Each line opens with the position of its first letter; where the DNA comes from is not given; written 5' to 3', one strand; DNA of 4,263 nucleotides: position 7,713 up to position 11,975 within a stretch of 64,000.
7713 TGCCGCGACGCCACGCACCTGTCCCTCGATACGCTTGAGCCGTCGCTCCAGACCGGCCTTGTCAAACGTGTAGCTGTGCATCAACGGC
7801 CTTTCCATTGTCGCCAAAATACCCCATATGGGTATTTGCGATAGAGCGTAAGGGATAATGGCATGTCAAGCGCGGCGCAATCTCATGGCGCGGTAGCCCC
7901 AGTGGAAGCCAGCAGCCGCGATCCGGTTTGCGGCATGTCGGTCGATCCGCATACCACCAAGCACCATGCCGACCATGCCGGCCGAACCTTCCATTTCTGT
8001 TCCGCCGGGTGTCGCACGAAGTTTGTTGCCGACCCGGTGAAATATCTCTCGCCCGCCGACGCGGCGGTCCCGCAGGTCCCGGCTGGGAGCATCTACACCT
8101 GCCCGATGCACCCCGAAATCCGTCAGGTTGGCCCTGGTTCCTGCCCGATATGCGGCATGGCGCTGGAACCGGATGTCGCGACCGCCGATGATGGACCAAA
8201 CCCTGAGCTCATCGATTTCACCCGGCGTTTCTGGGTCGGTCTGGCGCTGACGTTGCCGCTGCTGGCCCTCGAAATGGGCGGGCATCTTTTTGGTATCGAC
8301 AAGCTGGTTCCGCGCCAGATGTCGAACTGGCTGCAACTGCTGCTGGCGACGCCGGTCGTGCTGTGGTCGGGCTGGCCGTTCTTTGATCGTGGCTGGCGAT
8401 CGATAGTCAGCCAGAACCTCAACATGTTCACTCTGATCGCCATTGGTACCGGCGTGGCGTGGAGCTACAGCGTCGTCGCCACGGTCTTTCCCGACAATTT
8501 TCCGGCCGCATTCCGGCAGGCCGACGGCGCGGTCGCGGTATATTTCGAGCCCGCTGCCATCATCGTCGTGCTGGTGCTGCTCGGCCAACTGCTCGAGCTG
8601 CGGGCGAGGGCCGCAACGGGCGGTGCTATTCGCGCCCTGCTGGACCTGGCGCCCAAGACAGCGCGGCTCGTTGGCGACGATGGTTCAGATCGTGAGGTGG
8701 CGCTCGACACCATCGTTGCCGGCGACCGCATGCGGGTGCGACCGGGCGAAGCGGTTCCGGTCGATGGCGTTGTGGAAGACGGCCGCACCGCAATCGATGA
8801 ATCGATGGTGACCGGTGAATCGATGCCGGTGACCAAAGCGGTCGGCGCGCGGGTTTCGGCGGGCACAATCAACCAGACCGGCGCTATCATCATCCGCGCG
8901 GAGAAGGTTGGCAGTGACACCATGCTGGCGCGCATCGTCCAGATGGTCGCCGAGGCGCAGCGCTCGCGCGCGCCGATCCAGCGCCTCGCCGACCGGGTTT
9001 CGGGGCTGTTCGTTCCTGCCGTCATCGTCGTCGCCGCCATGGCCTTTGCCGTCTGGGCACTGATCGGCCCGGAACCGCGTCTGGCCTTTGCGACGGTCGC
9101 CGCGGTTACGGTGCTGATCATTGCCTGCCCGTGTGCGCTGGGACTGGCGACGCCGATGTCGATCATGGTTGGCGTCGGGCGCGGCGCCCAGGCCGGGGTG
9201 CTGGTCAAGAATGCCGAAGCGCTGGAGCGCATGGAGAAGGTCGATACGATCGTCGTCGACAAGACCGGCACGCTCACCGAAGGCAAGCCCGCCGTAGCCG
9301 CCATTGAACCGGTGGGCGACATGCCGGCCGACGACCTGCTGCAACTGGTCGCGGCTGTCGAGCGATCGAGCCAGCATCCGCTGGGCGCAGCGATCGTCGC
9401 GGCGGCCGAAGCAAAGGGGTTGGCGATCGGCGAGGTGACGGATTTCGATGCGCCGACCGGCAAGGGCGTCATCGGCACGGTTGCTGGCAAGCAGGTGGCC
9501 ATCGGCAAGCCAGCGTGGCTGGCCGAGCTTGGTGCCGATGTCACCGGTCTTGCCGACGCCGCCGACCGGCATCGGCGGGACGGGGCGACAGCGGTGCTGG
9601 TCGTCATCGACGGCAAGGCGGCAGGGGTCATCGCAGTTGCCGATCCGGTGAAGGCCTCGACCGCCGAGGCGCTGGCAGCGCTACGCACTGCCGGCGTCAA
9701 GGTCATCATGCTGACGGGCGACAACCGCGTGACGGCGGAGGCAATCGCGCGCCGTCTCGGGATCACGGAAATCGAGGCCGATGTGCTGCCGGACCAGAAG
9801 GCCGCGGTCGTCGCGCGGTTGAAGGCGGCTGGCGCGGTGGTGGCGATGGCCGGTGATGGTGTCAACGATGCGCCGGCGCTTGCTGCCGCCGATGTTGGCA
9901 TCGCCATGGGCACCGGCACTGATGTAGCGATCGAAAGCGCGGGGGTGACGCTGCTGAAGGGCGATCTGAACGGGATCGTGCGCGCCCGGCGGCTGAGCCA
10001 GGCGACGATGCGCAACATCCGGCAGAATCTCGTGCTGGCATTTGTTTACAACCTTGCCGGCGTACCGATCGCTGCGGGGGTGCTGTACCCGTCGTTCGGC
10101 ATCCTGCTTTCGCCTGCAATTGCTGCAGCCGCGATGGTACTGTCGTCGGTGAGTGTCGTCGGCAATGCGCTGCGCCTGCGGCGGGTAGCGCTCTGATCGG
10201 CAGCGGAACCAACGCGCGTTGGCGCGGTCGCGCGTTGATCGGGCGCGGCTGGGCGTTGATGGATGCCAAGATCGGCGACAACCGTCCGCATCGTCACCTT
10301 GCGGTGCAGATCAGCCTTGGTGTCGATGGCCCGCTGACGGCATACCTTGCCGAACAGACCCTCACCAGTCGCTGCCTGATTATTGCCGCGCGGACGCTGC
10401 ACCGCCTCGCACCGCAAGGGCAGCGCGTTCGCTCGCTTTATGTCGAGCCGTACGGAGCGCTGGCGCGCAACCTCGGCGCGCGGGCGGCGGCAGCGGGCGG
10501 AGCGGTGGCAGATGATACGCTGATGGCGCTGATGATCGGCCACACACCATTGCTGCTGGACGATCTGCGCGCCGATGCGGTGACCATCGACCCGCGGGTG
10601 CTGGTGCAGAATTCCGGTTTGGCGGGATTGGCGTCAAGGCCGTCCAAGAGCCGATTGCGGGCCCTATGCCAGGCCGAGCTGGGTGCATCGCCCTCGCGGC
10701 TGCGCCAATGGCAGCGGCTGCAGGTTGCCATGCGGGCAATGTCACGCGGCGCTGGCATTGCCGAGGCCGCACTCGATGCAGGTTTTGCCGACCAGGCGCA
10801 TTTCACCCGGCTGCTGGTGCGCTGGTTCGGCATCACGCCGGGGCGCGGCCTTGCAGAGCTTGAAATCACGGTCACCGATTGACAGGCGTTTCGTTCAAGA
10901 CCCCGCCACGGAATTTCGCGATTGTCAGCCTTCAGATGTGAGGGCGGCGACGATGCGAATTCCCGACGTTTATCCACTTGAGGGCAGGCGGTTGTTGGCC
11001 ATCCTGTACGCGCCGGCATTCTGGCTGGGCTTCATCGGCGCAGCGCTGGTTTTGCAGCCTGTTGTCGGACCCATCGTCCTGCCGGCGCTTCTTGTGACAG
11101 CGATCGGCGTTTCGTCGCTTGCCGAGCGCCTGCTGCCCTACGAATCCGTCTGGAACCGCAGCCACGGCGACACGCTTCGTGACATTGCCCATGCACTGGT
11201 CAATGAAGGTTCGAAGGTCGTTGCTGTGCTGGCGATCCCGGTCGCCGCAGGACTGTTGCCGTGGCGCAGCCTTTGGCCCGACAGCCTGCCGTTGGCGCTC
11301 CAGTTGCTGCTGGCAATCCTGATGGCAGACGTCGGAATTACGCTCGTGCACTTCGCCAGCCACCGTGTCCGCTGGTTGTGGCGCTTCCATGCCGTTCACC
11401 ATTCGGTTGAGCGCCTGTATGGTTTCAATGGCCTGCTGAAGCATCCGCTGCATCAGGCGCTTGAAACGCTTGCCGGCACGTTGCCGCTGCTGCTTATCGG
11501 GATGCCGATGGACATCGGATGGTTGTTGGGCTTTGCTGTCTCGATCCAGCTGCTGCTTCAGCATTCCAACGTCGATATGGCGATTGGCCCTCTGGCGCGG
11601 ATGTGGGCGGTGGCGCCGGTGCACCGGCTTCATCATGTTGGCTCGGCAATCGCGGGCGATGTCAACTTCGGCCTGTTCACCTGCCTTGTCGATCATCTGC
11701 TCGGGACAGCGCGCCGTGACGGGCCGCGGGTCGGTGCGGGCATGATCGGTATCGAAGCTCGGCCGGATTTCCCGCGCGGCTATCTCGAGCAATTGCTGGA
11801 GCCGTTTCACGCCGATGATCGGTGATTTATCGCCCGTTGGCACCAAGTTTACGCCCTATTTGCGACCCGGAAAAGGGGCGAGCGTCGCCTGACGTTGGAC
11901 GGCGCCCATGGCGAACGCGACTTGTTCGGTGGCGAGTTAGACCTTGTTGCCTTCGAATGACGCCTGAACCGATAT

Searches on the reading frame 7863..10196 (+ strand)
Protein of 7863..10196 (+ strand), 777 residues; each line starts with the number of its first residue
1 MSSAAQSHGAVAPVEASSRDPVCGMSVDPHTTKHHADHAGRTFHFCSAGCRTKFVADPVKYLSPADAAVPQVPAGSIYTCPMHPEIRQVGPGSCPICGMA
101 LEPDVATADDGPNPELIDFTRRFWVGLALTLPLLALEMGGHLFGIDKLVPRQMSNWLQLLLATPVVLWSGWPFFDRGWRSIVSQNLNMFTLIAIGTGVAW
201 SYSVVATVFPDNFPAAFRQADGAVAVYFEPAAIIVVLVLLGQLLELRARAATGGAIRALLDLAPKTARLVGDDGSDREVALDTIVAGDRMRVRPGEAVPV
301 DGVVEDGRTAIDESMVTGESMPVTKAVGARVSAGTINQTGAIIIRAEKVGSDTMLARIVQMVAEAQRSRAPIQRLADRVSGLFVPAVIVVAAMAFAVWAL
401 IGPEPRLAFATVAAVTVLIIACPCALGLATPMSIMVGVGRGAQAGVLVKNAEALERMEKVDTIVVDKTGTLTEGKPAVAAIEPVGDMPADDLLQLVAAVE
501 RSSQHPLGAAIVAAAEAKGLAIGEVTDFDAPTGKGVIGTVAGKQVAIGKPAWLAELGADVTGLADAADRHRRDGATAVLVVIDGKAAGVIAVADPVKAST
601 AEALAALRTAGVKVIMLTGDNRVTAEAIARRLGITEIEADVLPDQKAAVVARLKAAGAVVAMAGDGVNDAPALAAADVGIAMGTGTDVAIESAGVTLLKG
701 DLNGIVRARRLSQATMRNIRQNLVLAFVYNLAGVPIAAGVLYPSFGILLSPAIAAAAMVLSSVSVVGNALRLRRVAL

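Call 41: search_protein_families(library=pfam, proteins=[window:7863-10196:+], max_evalue=0.001)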
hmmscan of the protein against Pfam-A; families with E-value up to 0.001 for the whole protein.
window:7863-10196:+ (777 aa): 6 families
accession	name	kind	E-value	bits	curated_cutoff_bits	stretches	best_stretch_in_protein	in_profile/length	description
PF00122.25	E1-E2_ATPase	-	6.1e-55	186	28.1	1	262-443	2-180/181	E1-E2 ATPase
PF00702.32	Hydrolase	-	5.9e-36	125.1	26.4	1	460-677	1-191/191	haloacid dehalogenase-like hydrolase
PF19335.5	HMBD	-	3.3e-12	46.6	23.6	1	78-103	2-27/28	Heavy metal binding domain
PF04945.19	YHS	-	6.6e-12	45.7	30.3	1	20-64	3-46/47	YHS domain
PF08282.18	Hydrolase_3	-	1.6e-05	25.2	20.9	1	650-707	196-253/255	haloacid dehalogenase-like hydrolase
PF12710.13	HAD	-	9.8e-05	23.3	27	1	599-673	89-188/189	haloacid dehalogenase-like hydrolase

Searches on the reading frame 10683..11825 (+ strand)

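Call 41: search_protein_families(library=pfam, proteins=[window:10683-11825:+], max_evalue=0.001)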
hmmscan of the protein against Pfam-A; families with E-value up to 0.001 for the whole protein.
window:10683-11825:+ (380 aa): 1 family
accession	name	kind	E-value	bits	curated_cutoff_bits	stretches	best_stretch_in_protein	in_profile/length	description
PF04116.19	FA_hydroxylase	-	1.8e-20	74.1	31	1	209-342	2-132/132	Fatty acid hydroxylase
